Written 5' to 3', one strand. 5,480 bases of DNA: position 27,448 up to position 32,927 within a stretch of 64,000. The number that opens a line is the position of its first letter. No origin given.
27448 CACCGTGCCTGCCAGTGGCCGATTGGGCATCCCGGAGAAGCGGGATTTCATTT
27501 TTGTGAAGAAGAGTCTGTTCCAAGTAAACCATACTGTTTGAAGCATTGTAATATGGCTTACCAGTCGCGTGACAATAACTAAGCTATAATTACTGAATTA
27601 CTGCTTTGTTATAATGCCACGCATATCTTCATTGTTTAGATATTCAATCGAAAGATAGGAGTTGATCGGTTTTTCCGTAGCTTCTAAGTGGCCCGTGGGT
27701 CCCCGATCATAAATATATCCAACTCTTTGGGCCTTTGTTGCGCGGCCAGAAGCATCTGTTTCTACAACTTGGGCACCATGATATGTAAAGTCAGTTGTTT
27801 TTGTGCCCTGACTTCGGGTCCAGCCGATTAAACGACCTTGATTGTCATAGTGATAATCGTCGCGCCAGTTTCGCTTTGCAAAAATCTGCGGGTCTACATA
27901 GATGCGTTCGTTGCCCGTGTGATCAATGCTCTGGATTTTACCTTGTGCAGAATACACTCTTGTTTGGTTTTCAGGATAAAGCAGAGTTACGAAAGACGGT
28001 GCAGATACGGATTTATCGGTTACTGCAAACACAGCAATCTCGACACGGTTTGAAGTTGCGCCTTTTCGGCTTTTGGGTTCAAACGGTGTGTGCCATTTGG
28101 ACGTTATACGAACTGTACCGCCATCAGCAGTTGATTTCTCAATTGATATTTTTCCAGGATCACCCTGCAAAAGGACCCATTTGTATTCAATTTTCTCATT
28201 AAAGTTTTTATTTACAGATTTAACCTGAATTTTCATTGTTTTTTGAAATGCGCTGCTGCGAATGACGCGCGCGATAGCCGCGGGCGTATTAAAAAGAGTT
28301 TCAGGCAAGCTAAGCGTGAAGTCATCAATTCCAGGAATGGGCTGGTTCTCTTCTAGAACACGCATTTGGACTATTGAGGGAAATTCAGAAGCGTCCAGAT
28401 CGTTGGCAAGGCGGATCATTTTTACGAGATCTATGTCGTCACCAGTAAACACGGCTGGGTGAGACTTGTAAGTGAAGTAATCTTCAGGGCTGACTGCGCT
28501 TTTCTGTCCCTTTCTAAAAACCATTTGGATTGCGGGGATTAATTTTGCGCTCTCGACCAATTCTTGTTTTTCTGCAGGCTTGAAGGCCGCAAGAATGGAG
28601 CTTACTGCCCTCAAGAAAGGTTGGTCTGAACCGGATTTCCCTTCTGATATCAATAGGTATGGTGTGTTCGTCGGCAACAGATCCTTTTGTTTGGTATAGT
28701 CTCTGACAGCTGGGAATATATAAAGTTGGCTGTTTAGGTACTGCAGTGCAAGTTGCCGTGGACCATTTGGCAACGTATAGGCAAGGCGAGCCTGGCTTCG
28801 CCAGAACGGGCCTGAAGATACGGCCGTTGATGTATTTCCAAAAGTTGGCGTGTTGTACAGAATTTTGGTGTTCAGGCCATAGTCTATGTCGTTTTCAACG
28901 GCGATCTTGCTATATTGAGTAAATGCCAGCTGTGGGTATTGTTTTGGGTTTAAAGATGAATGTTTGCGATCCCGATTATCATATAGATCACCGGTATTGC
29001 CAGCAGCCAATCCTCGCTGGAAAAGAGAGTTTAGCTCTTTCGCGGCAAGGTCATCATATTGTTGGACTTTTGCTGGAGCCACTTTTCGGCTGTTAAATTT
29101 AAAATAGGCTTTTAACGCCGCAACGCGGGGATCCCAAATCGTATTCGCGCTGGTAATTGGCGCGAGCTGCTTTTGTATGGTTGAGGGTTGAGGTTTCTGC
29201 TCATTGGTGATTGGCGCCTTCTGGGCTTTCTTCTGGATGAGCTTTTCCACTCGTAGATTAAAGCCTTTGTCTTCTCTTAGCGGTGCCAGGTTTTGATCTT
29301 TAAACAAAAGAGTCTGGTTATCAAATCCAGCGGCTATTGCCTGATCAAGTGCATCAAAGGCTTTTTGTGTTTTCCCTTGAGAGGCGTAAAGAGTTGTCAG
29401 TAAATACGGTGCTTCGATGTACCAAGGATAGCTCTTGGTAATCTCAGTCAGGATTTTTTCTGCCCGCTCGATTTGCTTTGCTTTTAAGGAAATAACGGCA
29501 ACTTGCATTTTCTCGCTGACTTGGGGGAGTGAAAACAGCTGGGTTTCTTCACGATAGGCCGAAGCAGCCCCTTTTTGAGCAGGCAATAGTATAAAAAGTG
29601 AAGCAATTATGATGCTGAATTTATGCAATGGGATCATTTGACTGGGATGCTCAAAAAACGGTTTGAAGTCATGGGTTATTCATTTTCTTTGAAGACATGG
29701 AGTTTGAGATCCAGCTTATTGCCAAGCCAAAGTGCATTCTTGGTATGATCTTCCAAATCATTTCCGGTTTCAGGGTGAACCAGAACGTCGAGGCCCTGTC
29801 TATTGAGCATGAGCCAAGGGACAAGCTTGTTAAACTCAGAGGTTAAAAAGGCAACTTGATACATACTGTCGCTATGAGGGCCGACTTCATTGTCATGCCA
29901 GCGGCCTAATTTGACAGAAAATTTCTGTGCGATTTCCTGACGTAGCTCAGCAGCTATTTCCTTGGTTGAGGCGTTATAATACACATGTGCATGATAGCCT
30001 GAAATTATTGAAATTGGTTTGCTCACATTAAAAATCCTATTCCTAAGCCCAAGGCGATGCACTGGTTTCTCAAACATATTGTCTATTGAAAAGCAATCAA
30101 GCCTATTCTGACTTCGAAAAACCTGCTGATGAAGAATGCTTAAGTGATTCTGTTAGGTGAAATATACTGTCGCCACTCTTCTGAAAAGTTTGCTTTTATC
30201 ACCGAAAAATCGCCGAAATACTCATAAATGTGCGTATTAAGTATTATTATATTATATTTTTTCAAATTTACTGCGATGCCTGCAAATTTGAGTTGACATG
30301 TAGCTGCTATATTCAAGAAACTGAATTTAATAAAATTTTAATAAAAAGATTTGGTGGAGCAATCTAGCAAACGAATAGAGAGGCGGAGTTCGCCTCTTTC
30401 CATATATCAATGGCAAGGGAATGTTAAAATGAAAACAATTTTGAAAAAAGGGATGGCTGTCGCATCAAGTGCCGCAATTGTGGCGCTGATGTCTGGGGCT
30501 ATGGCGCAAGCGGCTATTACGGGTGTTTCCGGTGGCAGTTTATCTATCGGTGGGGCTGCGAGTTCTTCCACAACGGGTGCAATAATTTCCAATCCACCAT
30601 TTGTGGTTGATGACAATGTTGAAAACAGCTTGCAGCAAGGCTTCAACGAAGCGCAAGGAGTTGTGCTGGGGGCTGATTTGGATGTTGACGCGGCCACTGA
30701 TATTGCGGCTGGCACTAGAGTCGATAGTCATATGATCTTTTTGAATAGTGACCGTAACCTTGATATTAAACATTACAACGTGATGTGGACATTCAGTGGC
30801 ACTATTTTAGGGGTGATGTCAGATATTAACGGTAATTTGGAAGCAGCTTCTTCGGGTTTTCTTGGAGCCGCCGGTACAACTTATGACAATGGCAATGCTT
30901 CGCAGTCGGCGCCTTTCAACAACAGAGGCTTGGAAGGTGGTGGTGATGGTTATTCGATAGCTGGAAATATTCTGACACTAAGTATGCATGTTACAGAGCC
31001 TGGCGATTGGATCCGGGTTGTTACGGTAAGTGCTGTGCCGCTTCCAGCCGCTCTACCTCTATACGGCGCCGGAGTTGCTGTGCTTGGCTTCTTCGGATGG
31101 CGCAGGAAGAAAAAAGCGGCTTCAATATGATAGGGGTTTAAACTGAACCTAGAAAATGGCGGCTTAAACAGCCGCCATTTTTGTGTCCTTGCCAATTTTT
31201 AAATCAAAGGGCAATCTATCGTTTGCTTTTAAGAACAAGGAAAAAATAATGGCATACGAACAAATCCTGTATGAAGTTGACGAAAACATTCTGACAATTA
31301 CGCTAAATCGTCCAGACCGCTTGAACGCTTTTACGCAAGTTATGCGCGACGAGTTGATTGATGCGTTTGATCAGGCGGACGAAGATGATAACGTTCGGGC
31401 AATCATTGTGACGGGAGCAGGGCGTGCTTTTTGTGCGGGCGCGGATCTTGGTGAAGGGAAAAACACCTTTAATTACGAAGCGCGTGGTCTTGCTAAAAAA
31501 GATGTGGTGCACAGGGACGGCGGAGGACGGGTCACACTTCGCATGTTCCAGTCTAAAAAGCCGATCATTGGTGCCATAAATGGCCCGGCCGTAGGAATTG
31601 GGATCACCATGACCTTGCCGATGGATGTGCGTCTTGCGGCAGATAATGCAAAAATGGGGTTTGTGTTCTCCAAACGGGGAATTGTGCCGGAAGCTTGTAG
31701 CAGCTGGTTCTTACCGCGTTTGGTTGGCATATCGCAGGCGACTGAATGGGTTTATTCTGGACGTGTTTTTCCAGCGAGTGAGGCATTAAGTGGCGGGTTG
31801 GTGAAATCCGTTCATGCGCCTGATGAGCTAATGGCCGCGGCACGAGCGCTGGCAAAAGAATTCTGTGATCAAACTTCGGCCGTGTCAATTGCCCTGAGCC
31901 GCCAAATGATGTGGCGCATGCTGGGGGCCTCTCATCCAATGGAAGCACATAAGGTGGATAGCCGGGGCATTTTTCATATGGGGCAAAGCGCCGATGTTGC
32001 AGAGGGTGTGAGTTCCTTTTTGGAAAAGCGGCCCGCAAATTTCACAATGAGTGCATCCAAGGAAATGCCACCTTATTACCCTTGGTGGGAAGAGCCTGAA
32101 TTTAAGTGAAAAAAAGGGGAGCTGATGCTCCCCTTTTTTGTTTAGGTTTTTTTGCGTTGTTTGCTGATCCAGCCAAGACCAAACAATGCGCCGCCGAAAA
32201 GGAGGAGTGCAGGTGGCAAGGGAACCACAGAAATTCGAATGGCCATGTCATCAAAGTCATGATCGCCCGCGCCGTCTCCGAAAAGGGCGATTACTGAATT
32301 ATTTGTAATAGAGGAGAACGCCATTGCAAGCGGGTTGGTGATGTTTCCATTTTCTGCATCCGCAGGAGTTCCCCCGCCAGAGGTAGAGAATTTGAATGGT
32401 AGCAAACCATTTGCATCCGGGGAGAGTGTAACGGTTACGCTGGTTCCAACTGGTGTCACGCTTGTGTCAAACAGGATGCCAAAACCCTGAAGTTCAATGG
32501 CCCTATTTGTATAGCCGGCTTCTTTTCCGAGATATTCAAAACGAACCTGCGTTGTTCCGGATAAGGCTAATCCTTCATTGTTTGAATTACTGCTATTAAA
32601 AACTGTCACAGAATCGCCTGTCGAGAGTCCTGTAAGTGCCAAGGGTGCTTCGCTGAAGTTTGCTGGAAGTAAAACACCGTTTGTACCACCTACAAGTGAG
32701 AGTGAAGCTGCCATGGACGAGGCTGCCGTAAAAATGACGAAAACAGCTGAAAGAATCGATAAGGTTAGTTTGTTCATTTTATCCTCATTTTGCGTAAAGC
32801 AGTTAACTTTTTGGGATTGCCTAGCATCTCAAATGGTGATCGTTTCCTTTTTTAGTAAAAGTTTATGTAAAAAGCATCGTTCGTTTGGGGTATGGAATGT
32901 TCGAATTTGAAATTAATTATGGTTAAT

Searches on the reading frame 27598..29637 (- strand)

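Call 10: search_protein_families(library=ncbifam, proteins=[window:27598-29637:-], max_evalue=0.001)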
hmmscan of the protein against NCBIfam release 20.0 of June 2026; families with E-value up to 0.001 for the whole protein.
window:27598-29637:- (679 aa): 2 families
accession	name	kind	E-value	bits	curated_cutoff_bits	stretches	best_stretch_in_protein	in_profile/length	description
NF047558.1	TPR_END_plus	domain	1.7e-08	34.3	32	1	77-127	2-52/56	TPR end-of-group domain-containing protein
TIGR02917.1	PEP_TPR_lipo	equivalog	3.8e-06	25.1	312.2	1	39-114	158-233/899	XrtA/PEP-CTERM system TPR-repeat protein PrsT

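Call 37: search_protein_families(library=pfam, proteins=[window:27598-29637:-], max_evalue=1)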
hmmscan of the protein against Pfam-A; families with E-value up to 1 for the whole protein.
window:27598-29637:- (679 aa): 5 families
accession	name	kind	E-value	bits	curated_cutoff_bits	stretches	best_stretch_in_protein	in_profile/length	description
PF14559.12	TPR_19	-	0.00039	21.1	25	1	51-107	2-58/68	Tetratricopeptide repeat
PF05593.20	RHS_repeat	-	0.013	16.3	22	1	597-632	1-37/38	RHS Repeat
PF01793.22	Glyco_transf_15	-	0.017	15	25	1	447-494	51-97/325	Glycolipid 2-alpha-mannosyltransferase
PF13174.12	TPR_6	-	0.02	15.9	26.3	0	47-71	7-31/33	Tetratricopeptide repeat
PF13428.12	TPR_14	-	0.085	14.1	23.5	0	80-103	7-30/44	Tetratricopeptide repeat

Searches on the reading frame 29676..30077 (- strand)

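Call 10: search_protein_families(library=ncbifam, proteins=[window:29676-30077:-], max_evalue=0.001)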
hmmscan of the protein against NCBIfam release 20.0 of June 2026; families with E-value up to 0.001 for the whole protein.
window:29676-30077:- (133 aa): 0 families

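Call 37: search_protein_families(library=pfam, proteins=[window:29676-30077:-], max_evalue=1)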
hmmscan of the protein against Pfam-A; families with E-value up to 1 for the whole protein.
window:29676-30077:- (133 aa): 1 family
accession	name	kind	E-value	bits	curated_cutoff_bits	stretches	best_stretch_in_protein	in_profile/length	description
PF08883.16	DOPA_dioxygen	-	2.6e-36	124.5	25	1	28-127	1-105/106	Dopa 4,5-dioxygenase family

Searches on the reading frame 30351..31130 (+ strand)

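Call 10: search_protein_families(library=ncbifam, proteins=[window:30351-31130:+], max_evalue=0.001)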
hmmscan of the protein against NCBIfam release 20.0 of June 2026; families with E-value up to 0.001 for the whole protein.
window:30351-31130:+ (259 aa): 0 families

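Call 37: search_protein_families(library=pfam, proteins=[window:30351-31130:+], max_evalue=1)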
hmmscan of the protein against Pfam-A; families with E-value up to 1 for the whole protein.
window:30351-31130:+ (259 aa): 2 families
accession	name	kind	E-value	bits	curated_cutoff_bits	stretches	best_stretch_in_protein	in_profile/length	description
PF19814.4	DUF6297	-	0.0062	15.8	29.8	1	31-79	150-198/375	Family of unknown function (DUF6297)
PF07589.16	PEP-CTERM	-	0.017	15.6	20.7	1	228-253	1-24/24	PEP-CTERM motif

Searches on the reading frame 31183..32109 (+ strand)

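Call 10: search_protein_families(library=ncbifam, proteins=[window:31183-32109:+], max_evalue=0.001)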
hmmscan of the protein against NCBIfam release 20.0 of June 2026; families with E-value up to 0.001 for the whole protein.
window:31183-32109:+ (308 aa): 71 families (the best 25 are shown)
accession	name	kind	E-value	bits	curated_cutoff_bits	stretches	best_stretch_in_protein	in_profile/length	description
NF006109.0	PRK08260.1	subfamily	1.4e-141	471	320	1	23-308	1-296/296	enoyl-CoA hydratase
NF004857.0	PRK06210.1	equivalog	7.3e-76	255.2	341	1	21-289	3-274/275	enoyl-CoA hydratase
NF051848.1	EnCoAHydtEchA19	equivalog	1.5e-53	182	400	1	28-289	2-257/258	enoyl-CoA hydratase EchA19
NF004635.0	PRK05981.1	equivalog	3.3e-53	180.9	351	1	23-288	1-264/266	enoyl-CoA hydratase/isomerase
NF006699.0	PRK09245.1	subfamily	1.3e-51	175.4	354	1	26-289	3-265/266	crotonase/enoyl-CoA hydratase family protein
TIGR02280.1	PaaB1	equivalog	1.8e-51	175.2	345.15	1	28-288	1-254/256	2-(1,2-epoxy-1,2-dihydrophenyl)acetyl-CoA isomerase PaaG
NF004840.0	PRK06190.1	equivalog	9.2e-47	159.8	253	1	26-240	4-211/260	enoyl-CoA hydratase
NF004475.0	PRK05809.1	subfamily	1.2e-46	159.3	394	1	23-288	1-258/260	short-chain-enoyl-CoA hydratase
NF004525.0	PRK05870.1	equivalog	9.1e-46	156.8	285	1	25-243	2-211/249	enoyl-CoA hydratase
NF005803.0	PRK07658.1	equivalog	3.5e-42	144.6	313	1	28-288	4-255/257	enoyl-CoA hydratase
NF005864.0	PRK07799.1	equivalog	4.5e-42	144.1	316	1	24-289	6-265/266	crotonase/enoyl-CoA hydratase family protein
NF004634.0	PRK05980.1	equivalog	5.5e-42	143.9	375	1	26-287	3-260/263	crotonase/enoyl-CoA hydratase family protein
NF006107.0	PRK08258.1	equivalog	1.2e-41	142.9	330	1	20-246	9-234/277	enoyl-CoA hydratase family protein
NF004517.0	PRK05862.1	equivalog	2.2e-41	142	396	1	23-288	1-255/257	enoyl-CoA hydratase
NF005073.0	PRK06495.1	subfamily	1.8e-40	138.9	296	1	25-288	3-255/257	enoyl-CoA hydratase/isomerase family protein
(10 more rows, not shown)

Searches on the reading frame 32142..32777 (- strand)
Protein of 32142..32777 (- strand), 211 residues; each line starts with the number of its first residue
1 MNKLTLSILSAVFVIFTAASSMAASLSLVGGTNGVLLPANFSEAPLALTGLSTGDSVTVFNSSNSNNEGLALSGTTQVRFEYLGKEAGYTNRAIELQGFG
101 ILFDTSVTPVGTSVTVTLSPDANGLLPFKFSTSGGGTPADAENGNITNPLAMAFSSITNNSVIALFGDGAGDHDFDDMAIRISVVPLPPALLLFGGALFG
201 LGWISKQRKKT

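Call 7: search_protein_families(library=ncbifam, proteins=[window:32142-32777:-], max_evalue=0.001)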
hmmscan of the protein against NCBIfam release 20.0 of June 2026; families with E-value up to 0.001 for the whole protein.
window:32142-32777:- (211 aa): 0 families

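Call 37: search_protein_families(library=pfam, proteins=[window:32142-32777:-], max_evalue=1)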
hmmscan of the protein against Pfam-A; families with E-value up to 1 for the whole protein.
window:32142-32777:- (211 aa): 1 family
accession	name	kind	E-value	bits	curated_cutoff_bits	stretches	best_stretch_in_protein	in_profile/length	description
PF07589.16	PEP-CTERM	-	0.0045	17.5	20.7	1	185-203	2-21/24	PEP-CTERM motif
